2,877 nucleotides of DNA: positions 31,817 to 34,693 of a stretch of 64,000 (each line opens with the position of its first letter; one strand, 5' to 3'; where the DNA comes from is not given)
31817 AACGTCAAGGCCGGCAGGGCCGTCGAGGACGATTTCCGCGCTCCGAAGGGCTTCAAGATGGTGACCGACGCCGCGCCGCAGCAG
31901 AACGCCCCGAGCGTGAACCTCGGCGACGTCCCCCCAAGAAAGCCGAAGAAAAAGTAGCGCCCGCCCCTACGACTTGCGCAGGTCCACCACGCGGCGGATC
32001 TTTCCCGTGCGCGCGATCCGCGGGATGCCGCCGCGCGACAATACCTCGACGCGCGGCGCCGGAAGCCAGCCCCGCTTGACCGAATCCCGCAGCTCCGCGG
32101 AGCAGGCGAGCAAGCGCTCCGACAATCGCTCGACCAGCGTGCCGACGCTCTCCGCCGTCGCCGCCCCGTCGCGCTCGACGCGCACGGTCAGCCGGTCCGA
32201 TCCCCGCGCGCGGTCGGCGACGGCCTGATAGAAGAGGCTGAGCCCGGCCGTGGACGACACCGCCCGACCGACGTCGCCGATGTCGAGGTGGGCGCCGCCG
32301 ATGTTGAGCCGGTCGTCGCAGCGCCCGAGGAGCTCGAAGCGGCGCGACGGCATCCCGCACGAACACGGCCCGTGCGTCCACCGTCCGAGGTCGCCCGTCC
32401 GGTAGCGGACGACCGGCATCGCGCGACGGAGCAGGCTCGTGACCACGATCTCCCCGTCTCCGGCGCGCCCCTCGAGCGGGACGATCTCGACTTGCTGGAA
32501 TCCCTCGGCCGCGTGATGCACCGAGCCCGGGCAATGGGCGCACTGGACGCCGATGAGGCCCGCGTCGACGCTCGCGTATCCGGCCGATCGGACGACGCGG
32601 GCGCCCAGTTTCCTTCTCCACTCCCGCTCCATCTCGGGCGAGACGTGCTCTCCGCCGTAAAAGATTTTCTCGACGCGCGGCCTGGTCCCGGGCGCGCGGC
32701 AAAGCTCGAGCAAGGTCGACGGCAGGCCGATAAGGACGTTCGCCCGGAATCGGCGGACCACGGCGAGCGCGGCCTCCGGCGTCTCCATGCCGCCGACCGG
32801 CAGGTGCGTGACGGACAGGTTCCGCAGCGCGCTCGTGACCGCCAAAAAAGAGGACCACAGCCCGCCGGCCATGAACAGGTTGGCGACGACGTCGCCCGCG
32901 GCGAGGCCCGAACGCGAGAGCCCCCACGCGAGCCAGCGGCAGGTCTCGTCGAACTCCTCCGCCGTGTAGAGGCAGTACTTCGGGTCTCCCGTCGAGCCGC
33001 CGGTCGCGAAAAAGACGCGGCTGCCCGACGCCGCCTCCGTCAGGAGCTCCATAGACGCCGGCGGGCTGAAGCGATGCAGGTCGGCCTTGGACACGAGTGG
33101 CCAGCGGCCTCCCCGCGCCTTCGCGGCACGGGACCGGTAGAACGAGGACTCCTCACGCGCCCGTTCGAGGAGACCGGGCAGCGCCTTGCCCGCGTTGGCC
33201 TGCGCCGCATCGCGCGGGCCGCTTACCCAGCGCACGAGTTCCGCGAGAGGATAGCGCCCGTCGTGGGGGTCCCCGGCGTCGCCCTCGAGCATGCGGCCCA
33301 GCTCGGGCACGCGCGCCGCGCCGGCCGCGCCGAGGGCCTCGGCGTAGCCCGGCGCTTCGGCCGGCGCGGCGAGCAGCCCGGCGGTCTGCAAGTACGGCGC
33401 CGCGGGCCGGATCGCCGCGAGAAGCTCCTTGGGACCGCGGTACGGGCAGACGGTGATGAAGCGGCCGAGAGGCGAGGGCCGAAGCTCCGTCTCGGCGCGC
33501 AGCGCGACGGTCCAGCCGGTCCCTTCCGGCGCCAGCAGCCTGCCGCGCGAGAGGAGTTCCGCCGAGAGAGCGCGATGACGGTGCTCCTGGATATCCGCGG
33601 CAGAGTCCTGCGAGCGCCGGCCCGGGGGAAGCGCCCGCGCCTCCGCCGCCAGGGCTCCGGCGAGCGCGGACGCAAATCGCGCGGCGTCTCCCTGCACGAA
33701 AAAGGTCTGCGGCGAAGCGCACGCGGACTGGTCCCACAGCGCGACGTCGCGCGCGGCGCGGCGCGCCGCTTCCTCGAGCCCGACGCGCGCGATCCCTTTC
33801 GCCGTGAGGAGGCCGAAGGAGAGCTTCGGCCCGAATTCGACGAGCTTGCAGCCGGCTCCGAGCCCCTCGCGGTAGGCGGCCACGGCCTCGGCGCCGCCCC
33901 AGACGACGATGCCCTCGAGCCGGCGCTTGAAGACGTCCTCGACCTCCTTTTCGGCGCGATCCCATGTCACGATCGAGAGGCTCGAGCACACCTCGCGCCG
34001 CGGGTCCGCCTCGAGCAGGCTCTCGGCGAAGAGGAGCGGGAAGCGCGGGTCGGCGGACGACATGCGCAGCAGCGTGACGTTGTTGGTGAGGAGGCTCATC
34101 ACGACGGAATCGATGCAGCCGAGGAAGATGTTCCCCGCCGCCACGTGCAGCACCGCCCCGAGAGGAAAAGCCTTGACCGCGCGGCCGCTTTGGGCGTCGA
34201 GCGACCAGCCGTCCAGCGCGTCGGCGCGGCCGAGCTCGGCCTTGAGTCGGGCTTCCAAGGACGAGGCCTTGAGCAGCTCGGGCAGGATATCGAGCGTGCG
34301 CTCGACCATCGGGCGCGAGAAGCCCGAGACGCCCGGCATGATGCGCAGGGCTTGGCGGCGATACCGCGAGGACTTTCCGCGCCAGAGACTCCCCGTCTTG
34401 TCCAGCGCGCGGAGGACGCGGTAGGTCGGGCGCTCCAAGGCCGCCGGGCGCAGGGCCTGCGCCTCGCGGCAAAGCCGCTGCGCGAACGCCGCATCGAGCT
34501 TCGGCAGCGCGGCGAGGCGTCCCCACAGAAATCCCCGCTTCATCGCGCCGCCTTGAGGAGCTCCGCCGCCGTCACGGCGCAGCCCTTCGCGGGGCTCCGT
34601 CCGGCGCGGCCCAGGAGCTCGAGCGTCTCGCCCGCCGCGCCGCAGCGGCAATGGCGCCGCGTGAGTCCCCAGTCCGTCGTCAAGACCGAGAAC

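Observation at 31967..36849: LuxC/LuxE-type acyl activation-reduction cassette with LuxC-adenylase fusion and tandem GNAT: candidate lipid/aldehyde or N-acyl metabolite pathway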

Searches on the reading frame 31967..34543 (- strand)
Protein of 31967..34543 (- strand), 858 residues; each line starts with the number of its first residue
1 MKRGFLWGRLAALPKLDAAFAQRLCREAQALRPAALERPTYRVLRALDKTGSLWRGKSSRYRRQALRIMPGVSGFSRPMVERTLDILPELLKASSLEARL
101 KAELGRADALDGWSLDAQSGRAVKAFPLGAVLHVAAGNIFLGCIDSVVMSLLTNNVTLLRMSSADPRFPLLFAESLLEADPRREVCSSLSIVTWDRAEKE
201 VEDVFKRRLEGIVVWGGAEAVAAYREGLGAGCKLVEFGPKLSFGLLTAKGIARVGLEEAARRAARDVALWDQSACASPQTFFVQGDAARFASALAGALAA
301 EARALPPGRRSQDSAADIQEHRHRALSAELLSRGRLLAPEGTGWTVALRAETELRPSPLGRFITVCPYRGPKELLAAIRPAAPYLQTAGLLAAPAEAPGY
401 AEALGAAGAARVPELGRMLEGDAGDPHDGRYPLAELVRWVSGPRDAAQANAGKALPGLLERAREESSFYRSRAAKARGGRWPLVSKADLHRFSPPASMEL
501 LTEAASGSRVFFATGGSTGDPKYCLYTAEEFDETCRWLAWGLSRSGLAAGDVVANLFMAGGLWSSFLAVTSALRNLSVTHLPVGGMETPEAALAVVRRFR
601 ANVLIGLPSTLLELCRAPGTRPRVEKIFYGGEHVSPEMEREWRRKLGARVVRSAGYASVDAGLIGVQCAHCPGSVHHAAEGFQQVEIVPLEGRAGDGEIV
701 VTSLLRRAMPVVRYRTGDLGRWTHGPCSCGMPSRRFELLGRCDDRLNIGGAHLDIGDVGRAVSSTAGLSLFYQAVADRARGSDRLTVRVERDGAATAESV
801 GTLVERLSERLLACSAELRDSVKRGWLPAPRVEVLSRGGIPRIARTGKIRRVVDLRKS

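Call 5: search_protein_families(library=pfam, proteins=[window:31967-34543:-], max_evalue=0.1)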
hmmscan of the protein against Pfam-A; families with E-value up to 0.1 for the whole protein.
window:31967-34543:- (858 aa): 3 families
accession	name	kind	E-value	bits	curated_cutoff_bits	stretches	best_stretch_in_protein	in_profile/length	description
PF05893.19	LuxC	-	2.4e-83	280.7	21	1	40-439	6-401/401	Acyl-CoA reductase (LuxC)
PF00501.34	AMP-binding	-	6.7e-09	35.5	29.9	1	514-651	170-316/384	AMP-binding enzyme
PF14535.12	AMP-binding_C_2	-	2.9e-06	27.9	25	1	758-856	9-96/96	AMP-binding enzyme C-terminal domain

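Call 6: search_protein_families(library=ncbifam, proteins=[window:31967-34543:-], max_evalue=0.1)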
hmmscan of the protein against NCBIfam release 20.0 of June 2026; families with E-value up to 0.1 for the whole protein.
window:31967-34543:- (858 aa): 14 families
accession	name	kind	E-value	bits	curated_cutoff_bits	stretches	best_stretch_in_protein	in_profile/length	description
NF052251.1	LCFA_red_LuxC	equivalog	3.2e-39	134.7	750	1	43-445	58-450/478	long-chain-fatty-acyl-CoA reductase LuxC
NF045666.1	DVU1553_fam_AMP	equivalog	6.5e-37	127.3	300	1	450-737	26-325/331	DVU_1553 family AMP-dependent CoA ligase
NF041878.1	paak_haloarch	equivalog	4.5e-31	107.9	700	1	482-856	59-427/427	phenylacetate--CoA ligase PaaK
TIGR02155.1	PA_CoA_ligase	equivalog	1.3e-26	93.1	646.3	1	480-856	52-422/422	phenylacetate--CoA ligase PaaK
NF053551.1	FlxY_rubin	equivalog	2.4e-15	56.2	520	1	656-794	234-375/424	flexirubin biosynthesis putative acyl-CoA ligase FlxY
NF041217.1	BagE_FevW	exception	9.8e-12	44.5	800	1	458-811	24-378/424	bagremycin/ferroverdin synthetase BagE/FevW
TIGR01733.1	AA-adenyl-dom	subfamily_domain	6.3e-10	38.4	317.4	2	514-651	128-265/409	amino acid adenylation domain-containing protein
TIGR02304.1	aden_form_hyp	equivalog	5.1e-05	22.5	251.9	1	699-748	282-332/430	F390 synthetase-related protein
TIGR02372.1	4_coum_CoA_lig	equivalog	0.0012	17.6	334.7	0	734-798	289-348/386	4-coumarate--CoA ligase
NF045786.1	OlefBLtnSynXan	equivalog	0.0064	15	900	1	509-643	172-300/544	olefin beta-lactone synthetase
NF007605.2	PRK10252.1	equivalog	0.0065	14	2400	1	714-765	835-878/1292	enterobactin non-ribosomal peptide synthetase EntF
NF040869.1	G3PDH_Arch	equivalog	0.022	13.5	780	1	113-219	143-247/502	NADP-dependent glyceraldehyde-3-phosphate dehydrogenase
NF005714.0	PRK07529.1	subfamily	0.032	12.5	632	1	509-655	221-371/640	acyl-CoA synthetase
NF006754.0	PRK09274.1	equivalog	0.082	11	478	0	510-649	180-316/555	fatty acid CoA ligase family protein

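Call 11: find_homologous_proteins(query=window:31967-34543:-, max_evalue=0.00001)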
Query window:31967-34543:- (858 aa): 39 proteins with E <= 0.00001 among 8000 candidates.
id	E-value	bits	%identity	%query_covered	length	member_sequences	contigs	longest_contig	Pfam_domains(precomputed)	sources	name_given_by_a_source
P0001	0.0e+0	1896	100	100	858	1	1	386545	PF05893.20,PF00501.35,PF14535.13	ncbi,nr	ncbi:MAG: AMP-binding protein [Elusimicrobia bacterium]|nr:AMP-binding protein [Elusimicrobiota bact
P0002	0.0e+0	1095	62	100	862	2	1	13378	PF05893.20,PF00501.35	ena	-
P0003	0.0e+0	1078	61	100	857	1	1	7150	PF05893.20,PF00501.35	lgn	-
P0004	0.0e+0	1074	60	100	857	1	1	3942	PF05893.20,PF00501.35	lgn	-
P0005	0.0e+0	1073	60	100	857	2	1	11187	PF05893.20,PF00501.35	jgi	-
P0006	0.0e+0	1050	61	100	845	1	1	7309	PF05893.20,PF00501.35,PF14535.13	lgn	-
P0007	0.0e+0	1050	59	100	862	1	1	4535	PF05893.20,PF00501.35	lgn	-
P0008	0.0e+0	1047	60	100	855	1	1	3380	PF05893.20,PF00501.35,PF14535.13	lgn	-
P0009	0.0e+0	1044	60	100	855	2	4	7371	PF05893.20,PF00501.35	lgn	-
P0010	0.0e+0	1037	59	100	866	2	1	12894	PF05893.20,PF00501.35,PF14535.13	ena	-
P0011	0.0e+0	1022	60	100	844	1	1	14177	PF05893.20,PF00501.35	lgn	-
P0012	0.0e+0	1012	59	100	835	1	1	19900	PF05893.20,PF00501.35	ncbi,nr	ncbi:MAG: AMP-binding protein [Elusimicrobia bacterium]|nr:AMP-binding protein [Elusimicrobiota bact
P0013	8.5e-295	998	59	100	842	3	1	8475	PF05893.20,PF00501.35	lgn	-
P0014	1.1e-294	998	59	100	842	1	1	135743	PF05893.20,PF00501.35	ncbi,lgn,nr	ncbi:MAG: hypothetical protein HY928_09855 [Elusimicrobia bacterium]|nr:hypothetical protein [Elusim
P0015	1.3e-290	984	58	100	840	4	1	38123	PF05893.20,PF00501.35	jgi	jgi:phenylacetate-coenzyme A ligase PaaK-like adenylate-forming protein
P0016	2.5e-289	980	58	100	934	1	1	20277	PF05893.20,PF00501.35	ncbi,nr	ncbi:hypothetical protein EPO15_17340 [bacterium]|nr:MAG: hypothetical protein EPO15_17340 [bacteriu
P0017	9.6e-285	965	58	97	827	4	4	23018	PF05893.20,PF00501.35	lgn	-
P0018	2.5e-284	964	59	99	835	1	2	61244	PF05893.20,PF00501.35,PF14535.13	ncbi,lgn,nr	ncbi:MAG: AMP-binding protein [Elusimicrobia bacterium]|nr:AMP-binding protein [Elusimicrobiota bact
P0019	4.3e-282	956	56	97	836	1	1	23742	PF05893.20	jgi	jgi:phenylacetate-coenzyme A ligase PaaK-like adenylate-forming protein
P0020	3.3e-266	904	53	100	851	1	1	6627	PF05893.20,PF00501.35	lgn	-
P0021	3.7e-266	904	54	99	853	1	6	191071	PF05893.20,PF00501.35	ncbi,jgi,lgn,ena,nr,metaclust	ncbi:MAG TPA: hypothetical protein DCZ01_12940 [Elusimicrobia bacterium]|nr:MAG: hypothetical protei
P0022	4.8e-254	863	51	100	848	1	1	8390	PF05893.20,PF00501.35,PF14535.13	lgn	-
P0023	5.4e-178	612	59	61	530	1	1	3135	PF05893.20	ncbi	ncbi:MAG: acyl-CoA reductase, partial [Solirubrobacteraceae bacterium]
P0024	2.8e-172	593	38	97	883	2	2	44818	PF05893.20,PF00501.35,PF14535.13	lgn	-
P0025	1.7e-163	564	38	100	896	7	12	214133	PF05893.20,PF00501.35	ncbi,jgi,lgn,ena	-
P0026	4.7e-160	553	40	94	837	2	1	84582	PF05893.20,PF00501.35,PF14535.13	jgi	-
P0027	7.5e-147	509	36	100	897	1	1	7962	PF05893.20,PF00501.35,PF14535.13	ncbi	-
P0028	1.5e-140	488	39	95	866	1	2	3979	PF05893.20,PF00171.28,PF00501.35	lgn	-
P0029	2.2e-135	471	35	99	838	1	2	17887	PF05893.20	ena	-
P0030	1.6e-133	465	38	95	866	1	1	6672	PF05893.20,PF00501.35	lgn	-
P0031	2.8e-132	461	36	87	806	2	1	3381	PF05893.20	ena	-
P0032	1.4e-130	455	37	95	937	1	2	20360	PF05893.20,PF00171.28,PF00501.35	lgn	-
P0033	3.2e-130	454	33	95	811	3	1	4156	PF05893.20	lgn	-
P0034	1.9e-127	445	37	100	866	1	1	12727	PF05893.20,PF00501.35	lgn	-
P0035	4.1e-126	440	32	99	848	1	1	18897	PF05893.20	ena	-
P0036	5.9e-124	433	33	99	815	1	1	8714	PF05893.20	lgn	-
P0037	4.9e-47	179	37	48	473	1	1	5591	PF05893.20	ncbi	-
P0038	6.0e-29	119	29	50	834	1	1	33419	PF04443.18,PF05893.20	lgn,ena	-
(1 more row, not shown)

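Call 12: find_encoding_contigs(protein=window:31967-34543:-, flank=10000, max_places=6)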
Protein window:31967-34543:- (858 aa): no gene with exactly this product is on record in the collection.

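Call 13: find_encoding_contigs(protein=P0021, flank=10000, max_places=2)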
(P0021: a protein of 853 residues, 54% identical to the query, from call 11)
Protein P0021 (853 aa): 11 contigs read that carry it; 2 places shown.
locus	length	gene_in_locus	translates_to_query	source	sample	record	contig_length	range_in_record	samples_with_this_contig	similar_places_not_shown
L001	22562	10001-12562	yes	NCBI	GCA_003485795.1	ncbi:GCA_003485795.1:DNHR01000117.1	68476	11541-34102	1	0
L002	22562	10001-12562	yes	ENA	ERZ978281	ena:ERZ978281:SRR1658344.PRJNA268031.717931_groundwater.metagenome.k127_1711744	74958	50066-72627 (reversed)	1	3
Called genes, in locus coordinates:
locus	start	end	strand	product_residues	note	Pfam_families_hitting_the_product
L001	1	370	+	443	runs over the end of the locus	PF00246:Peptidase_M14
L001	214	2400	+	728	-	PF01432:Peptidase_M3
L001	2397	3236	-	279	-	PF01790:LGT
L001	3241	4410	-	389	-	PF02353:CMAS, PF08123:DOT1 (faint), PF13489:Methyltransf_23 (weak), PF13649:Methyltransf_25, PF08241:Methyltransf_11 (weak), PF08242:Methyltransf_12 (weak)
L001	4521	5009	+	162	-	PF00011:HSP20, PF17886:ArsA_HSP20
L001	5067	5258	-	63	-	-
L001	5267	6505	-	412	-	PF02779:Transket_pyr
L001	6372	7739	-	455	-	-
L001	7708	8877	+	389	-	-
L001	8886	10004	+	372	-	PF04443:LuxE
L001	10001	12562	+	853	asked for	PF05893:LuxC, PF00501:AMP-binding (weak)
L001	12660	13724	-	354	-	PF05201:GlutR_N, PF01488:Shikimate_DH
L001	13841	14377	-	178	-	PF22113:Mtrc-MtrF_II-IV_dom (faint), PF09699:Paired_CXXCH_1 (faint)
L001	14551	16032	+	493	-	PF00672:HAMP, PF00512:HisKA, PF02518:HATPase_c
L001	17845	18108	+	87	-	PF09699:Paired_CXXCH_1, PF14537:Cytochrom_c3_2 (weak), PF09699:Paired_CXXCH_1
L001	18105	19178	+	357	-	PF25021:TEN_NHL (faint), PF08450:SGL (faint), PF01436:NHL (weak), PF17170:DUF5128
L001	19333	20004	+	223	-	PF22113:Mtrc-MtrF_II-IV_dom (faint), PF14537:Cytochrom_c3_2 (faint), PF09699:Paired_CXXCH_1 (faint)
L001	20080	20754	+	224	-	PF22113:Mtrc-MtrF_II-IV_dom (faint), PF14537:Cytochrom_c3_2 (faint), PF09699:Paired_CXXCH_1 (faint)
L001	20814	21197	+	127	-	PF12760:Zn_ribbon_IS1595 (weak)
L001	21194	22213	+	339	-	PF01436:NHL (faint), PF25021:TEN_NHL (faint), PF08450:SGL (faint), PF17170:DUF5128 (faint)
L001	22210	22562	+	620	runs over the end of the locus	PF14537:Cytochrom_c3_2 (faint), PF22113:Mtrc-MtrF_II-IV_dom (faint), PF14522:Cytochrome_C7 (faint), PF09699:Paired_CXXCH_1 (weak)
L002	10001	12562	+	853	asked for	PF05893:LuxC, PF00501:AMP-binding (weak)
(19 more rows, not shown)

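Call 14: find_encoding_contigs(protein=P0025, flank=10000, max_places=3)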
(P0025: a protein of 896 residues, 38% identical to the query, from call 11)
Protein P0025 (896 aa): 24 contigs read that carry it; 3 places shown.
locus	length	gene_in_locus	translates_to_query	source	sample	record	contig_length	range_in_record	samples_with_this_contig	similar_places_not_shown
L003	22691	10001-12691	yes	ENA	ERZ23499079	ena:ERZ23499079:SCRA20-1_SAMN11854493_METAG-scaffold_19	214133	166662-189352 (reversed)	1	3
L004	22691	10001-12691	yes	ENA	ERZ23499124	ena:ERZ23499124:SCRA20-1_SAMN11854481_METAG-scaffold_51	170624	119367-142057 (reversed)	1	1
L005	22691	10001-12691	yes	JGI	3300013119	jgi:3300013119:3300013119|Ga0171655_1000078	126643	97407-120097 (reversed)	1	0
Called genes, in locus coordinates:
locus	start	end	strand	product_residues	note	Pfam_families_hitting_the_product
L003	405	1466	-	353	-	PF01073:3Beta_HSD, PF01370:Epimerase, PF02719:Polysacc_synt_2, PF04321:RmlD_sub_bind, PF05368:NmrA, PF07993:NAD_binding_4, PF13460:NAD_binding_10, PF16363:GDP_Man_Dehyd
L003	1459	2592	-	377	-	PF00586:AIRS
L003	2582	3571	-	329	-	PF00781:DAGK_cat, PF19279:YegS_C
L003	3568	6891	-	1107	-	PF00069:Pkinase, PF07714:PK_Tyr_Ser-Thr, PF25168:Beta-prop_WDR36-Utp21_2nd, PF25173:Beta-prop_WDR3_1st, PF25174:Beta-prop_THOC3, PF25175:Beta-prop_WDR5, PF23381:Beta-prop_IFT122_1st, PF23393:Beta-prop_WDR90_POC16_2nd, +103 more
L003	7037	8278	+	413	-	-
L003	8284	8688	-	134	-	PF06803:DUF1232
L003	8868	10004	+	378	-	PF04443:LuxE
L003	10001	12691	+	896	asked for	PF05893:LuxC, PF00501:AMP-binding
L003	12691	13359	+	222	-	PF02517:Rce1-like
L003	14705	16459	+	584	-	-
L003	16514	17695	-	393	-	PF00155:Aminotran_1_2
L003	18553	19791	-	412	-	PF06980:DUF1302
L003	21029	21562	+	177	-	PF02518:HATPase_c (weak), PF13581:HATPase_c_2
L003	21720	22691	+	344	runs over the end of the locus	PF26745:SPM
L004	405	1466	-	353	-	PF01073:3Beta_HSD, PF01370:Epimerase, PF02719:Polysacc_synt_2, PF04321:RmlD_sub_bind, PF05368:NmrA, PF07993:NAD_binding_4, PF13460:NAD_binding_10, PF16363:GDP_Man_Dehyd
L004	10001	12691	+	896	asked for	PF05893:LuxC, PF00501:AMP-binding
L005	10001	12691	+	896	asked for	PF05893:LuxC, PF00501:AMP-binding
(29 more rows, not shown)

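Call 15: find_encoding_contigs(protein=P0014, flank=10000, max_places=2)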
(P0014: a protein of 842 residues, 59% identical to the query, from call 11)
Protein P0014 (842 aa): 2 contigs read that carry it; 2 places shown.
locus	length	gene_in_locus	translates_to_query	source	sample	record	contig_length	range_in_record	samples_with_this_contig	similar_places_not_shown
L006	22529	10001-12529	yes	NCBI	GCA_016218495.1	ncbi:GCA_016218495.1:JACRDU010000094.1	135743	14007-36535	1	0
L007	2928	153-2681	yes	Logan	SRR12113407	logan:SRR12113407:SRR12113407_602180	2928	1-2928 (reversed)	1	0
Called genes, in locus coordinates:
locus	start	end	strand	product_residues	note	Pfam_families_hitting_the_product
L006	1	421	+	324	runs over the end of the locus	-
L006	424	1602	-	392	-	PF00590:TP_methylase, PF14559:TPR_19 (faint)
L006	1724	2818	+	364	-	PF20573:DUF6782 (weak)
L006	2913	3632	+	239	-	-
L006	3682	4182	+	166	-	PF00578:AhpC-TSA, PF08534:Redoxin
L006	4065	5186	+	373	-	PF01545:Cation_efflux, PF16916:ZT_dimer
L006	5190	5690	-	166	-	-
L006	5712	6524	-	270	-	-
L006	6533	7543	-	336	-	PF00089:Trypsin, PF13365:Trypsin_2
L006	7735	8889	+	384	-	-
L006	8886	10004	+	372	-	PF04443:LuxE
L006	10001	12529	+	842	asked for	PF05893:LuxC, PF00501:AMP-binding (faint)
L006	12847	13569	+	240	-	PF13328:HD_4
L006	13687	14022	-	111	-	-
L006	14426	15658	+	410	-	PF13173:AAA_14, PF13635:DUF4143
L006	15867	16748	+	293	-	PF03783:CsgG, PF17680:FlgO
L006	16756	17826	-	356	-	-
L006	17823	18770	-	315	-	-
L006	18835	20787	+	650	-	PF13432:TPR_16, PF14559:TPR_19, PF23914:TPR_CcmH_CycH (weak), PF00515:TPR_1 (weak), PF07719:TPR_2 (weak), PF13424:TPR_12 (weak), PF13428:TPR_14, PF13432:TPR_16 (weak), +7 more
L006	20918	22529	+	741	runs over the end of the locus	PF13371:TPR_9 (faint), PF13428:TPR_14 (faint), PF13432:TPR_16 (weak), PF01636:APH (faint), PF00069:Pkinase, PF07714:PK_Tyr_Ser-Thr, PF03109:ABC1 (weak), PF14531:Kinase-like (weak)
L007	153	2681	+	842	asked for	PF05893:LuxC, PF00501:AMP-binding (faint)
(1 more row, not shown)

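Call 27: search_solved_structures(query=window:31967-34543:-, max_evalue=0.001)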
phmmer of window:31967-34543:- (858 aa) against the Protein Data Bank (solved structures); distinct sequences matched with E-value up to 0.001: 9.
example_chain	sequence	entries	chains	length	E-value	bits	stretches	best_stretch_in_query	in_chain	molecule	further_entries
7xc6_A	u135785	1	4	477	1.9e-29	105.6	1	42-451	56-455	Long-chain acyl-protein thioester reductase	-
2y4o_A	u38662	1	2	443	1.1e-23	86.4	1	508-857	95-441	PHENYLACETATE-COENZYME A LIGASE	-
2y27_A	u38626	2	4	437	2.8e-20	75.2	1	479-857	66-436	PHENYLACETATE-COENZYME A LIGASE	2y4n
4r1l_A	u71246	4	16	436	4.2e-20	74.6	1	482-857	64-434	Phenylacetate-coenzyme A ligase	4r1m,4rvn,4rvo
9s3l_A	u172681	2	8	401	1.1e-10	43.5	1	479-731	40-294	Phenylacetate-CoA ligase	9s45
6wuq_A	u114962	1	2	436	1.8e-09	39.5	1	506-761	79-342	AjiA1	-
6siw_A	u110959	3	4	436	5.8e-08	34.5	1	505-753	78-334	PaaK-like ligase (AMP-dependent synthetase and ligase) | AMP-dependent synthetase and ligase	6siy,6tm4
6siw_B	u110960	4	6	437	5.8e-08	34.5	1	505-753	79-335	PaaK-like ligase (AMP-dependent synthetase and ligase) | AMP-dependent synthetase and ligase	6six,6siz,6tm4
6hdw_A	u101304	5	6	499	1.9e-07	32.7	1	463-802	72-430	2-hydroxyisobutyryl-CoA synthetase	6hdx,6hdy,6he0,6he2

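Call 63: find_encoding_contigs(protein=P0038, flank=8000, max_places=1)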
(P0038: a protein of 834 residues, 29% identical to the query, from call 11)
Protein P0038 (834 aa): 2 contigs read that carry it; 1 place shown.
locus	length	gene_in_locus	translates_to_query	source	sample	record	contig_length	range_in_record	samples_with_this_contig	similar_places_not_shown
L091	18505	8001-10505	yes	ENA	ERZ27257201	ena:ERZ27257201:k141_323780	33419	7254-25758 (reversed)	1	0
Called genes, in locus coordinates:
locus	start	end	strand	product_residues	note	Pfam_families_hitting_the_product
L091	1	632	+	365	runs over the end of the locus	PF00155:Aminotran_1_2 (weak), PF01041:DegT_DnrJ_EryC1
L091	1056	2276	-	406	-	PF01943:Polysacc_synt, PF13440:Polysacc_synt_3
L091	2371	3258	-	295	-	PF02522:Antibiotic_NAT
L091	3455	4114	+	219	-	PF17836:PglD_N, PF25084:LbH_EIF2B (weak), PF25087:GMPPB_C (faint), PF14602:Hexapep_2 (faint), PF00132:Hexapep (weak)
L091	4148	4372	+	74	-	PF00550:PP-binding (weak)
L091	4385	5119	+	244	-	PF00106:adh_short, PF08659:KR, PF23441:SDR, PF13561:adh_short_C2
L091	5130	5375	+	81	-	PF00550:PP-binding (faint)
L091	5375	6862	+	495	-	PF00501:AMP-binding, PF13193:AMP-binding_C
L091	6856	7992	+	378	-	PF00465:Fe-ADH, PF13685:Fe-ADH_2 (weak), PF25137:ADH_Fe_C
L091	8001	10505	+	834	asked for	PF04443:LuxE, PF05893:LuxC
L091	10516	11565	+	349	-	PF08545:ACP_syn_III, PF08541:ACP_syn_III_C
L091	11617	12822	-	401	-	-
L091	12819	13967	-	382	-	PF01041:DegT_DnrJ_EryC1, PF00155:Aminotran_1_2 (weak), PF01212:Beta_elim_lyase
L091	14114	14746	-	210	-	PF02397:Bac_transf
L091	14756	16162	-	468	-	PF23019:DUF7033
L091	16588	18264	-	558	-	-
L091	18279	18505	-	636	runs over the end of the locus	-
